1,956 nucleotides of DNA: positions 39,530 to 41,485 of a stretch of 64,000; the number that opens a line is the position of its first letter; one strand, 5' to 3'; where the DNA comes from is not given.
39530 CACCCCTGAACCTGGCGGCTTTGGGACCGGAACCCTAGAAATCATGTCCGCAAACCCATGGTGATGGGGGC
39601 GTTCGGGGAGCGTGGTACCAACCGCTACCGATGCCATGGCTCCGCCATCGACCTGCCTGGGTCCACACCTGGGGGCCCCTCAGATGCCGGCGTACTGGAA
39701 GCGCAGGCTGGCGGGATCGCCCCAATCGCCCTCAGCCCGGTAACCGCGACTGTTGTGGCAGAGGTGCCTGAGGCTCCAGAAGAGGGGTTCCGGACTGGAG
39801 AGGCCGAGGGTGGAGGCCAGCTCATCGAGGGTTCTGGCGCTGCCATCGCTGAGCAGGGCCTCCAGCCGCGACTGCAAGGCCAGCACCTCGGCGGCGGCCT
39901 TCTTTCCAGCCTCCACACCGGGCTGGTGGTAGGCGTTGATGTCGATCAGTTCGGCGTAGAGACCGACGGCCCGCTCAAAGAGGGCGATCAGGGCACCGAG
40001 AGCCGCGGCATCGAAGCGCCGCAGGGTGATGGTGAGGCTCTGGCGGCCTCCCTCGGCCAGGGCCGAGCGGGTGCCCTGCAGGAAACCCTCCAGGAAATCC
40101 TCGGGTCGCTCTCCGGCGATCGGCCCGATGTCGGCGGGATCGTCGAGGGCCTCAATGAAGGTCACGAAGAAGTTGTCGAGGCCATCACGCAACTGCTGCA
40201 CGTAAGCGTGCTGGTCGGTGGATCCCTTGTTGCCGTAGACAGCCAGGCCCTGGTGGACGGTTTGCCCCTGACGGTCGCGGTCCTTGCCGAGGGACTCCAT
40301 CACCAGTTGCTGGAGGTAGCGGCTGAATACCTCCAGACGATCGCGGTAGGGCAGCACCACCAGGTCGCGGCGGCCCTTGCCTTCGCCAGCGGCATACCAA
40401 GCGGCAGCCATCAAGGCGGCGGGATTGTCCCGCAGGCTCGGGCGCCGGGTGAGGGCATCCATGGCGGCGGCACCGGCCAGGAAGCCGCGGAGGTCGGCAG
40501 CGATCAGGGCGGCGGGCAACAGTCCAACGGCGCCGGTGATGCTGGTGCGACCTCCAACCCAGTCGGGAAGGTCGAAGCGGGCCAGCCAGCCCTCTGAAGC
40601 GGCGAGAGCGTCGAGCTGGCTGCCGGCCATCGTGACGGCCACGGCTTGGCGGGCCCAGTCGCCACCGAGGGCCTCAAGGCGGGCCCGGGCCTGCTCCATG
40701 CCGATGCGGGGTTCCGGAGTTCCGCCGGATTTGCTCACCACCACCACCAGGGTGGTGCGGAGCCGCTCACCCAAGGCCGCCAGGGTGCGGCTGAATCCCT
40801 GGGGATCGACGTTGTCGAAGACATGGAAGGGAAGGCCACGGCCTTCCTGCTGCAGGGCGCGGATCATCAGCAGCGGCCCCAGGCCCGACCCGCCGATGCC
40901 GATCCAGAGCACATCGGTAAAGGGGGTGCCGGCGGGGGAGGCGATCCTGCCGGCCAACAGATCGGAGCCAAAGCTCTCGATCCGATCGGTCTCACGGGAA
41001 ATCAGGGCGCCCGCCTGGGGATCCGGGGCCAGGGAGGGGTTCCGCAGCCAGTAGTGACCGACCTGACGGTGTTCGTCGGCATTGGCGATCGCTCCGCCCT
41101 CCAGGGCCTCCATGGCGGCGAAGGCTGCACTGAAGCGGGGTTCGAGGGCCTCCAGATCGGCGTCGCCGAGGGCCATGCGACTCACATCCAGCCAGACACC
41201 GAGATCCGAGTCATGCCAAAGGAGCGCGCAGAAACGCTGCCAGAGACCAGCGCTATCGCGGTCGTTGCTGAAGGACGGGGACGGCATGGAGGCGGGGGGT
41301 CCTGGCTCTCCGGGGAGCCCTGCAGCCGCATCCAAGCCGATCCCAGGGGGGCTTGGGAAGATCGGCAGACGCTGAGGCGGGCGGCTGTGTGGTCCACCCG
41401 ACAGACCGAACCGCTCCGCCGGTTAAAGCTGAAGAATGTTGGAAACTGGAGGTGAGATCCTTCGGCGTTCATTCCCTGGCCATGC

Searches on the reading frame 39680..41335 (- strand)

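Call 5: search_protein_families(library=ncbifam, proteins=[window:39680-41335:-])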
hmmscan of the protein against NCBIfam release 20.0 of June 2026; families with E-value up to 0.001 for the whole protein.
window:39680-41335:- (551 aa): 7 families
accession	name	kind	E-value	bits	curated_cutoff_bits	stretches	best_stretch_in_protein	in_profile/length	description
NF010696.0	PRK14096.1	equivalog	1.7e-243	808.9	671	1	29-547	4-526/528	glucose-6-phosphate isomerase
NF001211.0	PRK00179.1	equivalog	3.7e-68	230.3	492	2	49-399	50-409/544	glucose-6-phosphate isomerase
NF010695.0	PRK14095.1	equivalog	3.3e-58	197.6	703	2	72-394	74-406/536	glucose-6-phosphate isomerase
NF003016.0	PRK03868.1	equivalog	2.4e-45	155.1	487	1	139-485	58-407/410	glucose-6-phosphate isomerase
NF010697.0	PRK14097.1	equivalog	2.1e-38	132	443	1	141-486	75-433/448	glucose-6-phosphate isomerase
NF007080.0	PRK09533.1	equivalog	1.6e-36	125.6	712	1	138-352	455-667/949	bifunctional transaldolase/phosoglucose isomerase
NF040629.1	PGI_Meth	equivalog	3.9e-33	115.2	350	1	139-479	61-393/396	glucose-6-phosphate isomerase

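Call 6: search_protein_families(library=pfam, proteins=[window:39680-41335:-])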
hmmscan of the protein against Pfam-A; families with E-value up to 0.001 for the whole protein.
window:39680-41335:- (551 aa): 1 family
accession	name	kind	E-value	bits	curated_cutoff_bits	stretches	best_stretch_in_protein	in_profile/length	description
PF00342.24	PGI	-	1.6e-52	179.2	22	2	74-397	27-356/486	Phosphoglucose isomerase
